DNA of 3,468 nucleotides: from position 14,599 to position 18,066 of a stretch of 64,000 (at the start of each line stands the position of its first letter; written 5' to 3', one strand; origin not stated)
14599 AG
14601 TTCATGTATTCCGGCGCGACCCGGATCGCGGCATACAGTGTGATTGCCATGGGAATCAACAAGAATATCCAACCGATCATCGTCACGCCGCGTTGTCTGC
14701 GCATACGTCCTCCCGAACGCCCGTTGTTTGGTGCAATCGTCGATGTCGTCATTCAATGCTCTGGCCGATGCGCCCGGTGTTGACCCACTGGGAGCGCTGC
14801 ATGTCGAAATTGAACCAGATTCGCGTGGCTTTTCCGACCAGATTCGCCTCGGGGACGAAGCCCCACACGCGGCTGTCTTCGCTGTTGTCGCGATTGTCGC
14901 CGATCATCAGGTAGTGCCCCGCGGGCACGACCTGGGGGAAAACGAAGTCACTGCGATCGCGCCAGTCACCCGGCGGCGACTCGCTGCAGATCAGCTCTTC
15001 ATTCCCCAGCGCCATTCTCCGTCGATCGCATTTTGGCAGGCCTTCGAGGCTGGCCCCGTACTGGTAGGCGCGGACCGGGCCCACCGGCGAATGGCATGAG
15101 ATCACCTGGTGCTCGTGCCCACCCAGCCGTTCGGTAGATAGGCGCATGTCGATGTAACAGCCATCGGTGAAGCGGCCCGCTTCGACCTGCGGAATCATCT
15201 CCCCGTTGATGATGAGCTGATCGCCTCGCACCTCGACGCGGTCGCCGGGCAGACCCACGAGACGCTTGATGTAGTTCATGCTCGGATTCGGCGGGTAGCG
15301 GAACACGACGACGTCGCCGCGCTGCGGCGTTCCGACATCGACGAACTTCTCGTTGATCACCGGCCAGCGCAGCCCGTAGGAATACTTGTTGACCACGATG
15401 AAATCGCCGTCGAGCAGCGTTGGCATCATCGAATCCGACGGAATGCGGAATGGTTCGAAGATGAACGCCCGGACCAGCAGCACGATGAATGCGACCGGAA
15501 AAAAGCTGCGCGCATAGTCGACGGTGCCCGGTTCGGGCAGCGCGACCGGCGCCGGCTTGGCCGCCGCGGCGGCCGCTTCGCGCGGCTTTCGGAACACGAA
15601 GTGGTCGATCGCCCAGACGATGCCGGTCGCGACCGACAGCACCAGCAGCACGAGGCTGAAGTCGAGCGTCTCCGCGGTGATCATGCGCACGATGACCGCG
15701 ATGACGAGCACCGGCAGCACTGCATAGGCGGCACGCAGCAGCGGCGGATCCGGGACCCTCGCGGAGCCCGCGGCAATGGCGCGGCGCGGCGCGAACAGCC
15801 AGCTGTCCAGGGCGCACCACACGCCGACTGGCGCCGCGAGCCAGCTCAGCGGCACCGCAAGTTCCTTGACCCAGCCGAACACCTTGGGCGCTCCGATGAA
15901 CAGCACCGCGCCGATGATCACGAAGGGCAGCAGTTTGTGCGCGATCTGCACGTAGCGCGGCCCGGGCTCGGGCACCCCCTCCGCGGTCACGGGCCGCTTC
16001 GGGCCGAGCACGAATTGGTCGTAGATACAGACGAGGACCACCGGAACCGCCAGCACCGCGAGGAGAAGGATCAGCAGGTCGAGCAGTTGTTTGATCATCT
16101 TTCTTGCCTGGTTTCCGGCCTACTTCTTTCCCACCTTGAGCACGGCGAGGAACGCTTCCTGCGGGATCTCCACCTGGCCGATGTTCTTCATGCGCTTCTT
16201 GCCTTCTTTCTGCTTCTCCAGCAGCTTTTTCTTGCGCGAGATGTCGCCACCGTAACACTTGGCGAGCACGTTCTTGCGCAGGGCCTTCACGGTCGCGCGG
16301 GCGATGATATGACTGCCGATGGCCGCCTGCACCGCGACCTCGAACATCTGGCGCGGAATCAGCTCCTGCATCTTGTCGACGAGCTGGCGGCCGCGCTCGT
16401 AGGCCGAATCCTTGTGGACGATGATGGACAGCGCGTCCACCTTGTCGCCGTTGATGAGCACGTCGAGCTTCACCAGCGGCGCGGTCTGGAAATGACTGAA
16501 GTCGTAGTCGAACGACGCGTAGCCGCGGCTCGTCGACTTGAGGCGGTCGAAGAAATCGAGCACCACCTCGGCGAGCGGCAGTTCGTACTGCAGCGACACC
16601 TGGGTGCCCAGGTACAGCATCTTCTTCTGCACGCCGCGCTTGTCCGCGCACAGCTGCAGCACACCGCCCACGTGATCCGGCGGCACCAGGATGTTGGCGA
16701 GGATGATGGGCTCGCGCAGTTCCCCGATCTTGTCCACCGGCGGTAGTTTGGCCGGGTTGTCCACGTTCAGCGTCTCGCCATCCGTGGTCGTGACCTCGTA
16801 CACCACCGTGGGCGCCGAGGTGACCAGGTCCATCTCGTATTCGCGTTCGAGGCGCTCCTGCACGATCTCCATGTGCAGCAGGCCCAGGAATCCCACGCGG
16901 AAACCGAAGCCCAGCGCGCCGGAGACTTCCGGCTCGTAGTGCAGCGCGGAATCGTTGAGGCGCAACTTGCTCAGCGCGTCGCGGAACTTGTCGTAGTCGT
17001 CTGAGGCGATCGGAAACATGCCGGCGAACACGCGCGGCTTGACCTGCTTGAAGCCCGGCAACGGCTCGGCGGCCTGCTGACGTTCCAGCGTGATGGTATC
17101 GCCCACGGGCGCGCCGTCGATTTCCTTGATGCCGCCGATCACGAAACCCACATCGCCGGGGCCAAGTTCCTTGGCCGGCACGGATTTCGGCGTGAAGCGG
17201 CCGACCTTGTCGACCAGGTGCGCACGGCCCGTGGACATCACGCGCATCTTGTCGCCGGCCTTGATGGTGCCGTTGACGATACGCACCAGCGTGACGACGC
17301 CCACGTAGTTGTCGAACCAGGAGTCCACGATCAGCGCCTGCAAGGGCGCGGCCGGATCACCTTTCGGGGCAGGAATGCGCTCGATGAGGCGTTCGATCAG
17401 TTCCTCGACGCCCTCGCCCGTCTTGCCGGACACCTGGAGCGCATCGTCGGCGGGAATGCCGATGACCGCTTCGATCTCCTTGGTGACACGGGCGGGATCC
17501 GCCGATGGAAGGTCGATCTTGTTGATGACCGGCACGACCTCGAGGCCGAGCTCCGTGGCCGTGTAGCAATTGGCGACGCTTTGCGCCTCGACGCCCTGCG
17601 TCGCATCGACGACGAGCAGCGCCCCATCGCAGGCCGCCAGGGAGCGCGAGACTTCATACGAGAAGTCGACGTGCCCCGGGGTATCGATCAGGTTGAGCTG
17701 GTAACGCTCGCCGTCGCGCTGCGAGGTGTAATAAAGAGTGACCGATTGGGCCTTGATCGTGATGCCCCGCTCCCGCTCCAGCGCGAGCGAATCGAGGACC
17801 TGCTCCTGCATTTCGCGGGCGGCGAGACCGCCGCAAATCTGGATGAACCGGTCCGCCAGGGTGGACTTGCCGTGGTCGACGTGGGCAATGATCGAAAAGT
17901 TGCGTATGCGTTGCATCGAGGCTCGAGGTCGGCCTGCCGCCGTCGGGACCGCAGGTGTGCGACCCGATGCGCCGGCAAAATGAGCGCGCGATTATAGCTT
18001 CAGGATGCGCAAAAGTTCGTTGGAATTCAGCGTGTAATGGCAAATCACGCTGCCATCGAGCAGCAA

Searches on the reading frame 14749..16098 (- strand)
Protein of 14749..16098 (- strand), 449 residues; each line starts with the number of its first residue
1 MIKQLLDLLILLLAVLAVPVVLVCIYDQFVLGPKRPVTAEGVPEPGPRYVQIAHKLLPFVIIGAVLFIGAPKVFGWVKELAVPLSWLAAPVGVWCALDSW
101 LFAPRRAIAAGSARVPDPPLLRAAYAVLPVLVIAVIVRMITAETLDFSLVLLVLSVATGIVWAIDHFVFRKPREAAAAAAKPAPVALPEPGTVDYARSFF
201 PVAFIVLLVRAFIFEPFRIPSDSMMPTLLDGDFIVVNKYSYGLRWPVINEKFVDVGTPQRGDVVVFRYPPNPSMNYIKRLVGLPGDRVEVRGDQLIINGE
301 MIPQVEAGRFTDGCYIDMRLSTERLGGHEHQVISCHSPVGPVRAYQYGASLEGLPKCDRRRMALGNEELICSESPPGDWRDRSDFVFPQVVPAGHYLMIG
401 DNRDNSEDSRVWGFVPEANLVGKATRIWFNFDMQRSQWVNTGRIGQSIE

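Call 14: search_protein_families(library=pfam, proteins=[window:14749-16098:-], max_evalue=0.00001)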
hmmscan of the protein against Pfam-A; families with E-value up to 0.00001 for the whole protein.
window:14749-16098:- (449 aa): 1 family
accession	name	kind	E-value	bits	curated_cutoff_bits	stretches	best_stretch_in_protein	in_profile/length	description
PF10502.14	Peptidase_S26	-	8.5e-53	179.2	22.9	1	194-428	3-167/168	Signal peptidase, peptidase S26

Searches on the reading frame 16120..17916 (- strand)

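Call 14: search_protein_families(library=pfam, proteins=[window:16120-17916:-], max_evalue=0.00001)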
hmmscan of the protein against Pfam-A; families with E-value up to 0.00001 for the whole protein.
window:16120-17916:- (598 aa): 4 families
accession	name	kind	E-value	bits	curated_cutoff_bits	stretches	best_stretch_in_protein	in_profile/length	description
PF00009.33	GTP_EFTU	-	6.7e-54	182.8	26.5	1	3-182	2-187/188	Elongation factor Tu GTP binding domain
PF06421.17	LepA_C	-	2.7e-51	172.6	29.7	1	488-594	1-107/107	GTP-binding protein LepA C-terminus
PF00679.30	EFG_C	-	1.7e-19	70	27.9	1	400-485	2-87/89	Elongation factor G C-terminus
PF03144.31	GTP_EFTU_D2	-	6.7e-13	49.3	30.3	1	206-276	1-73/73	Elongation factor Tu domain 2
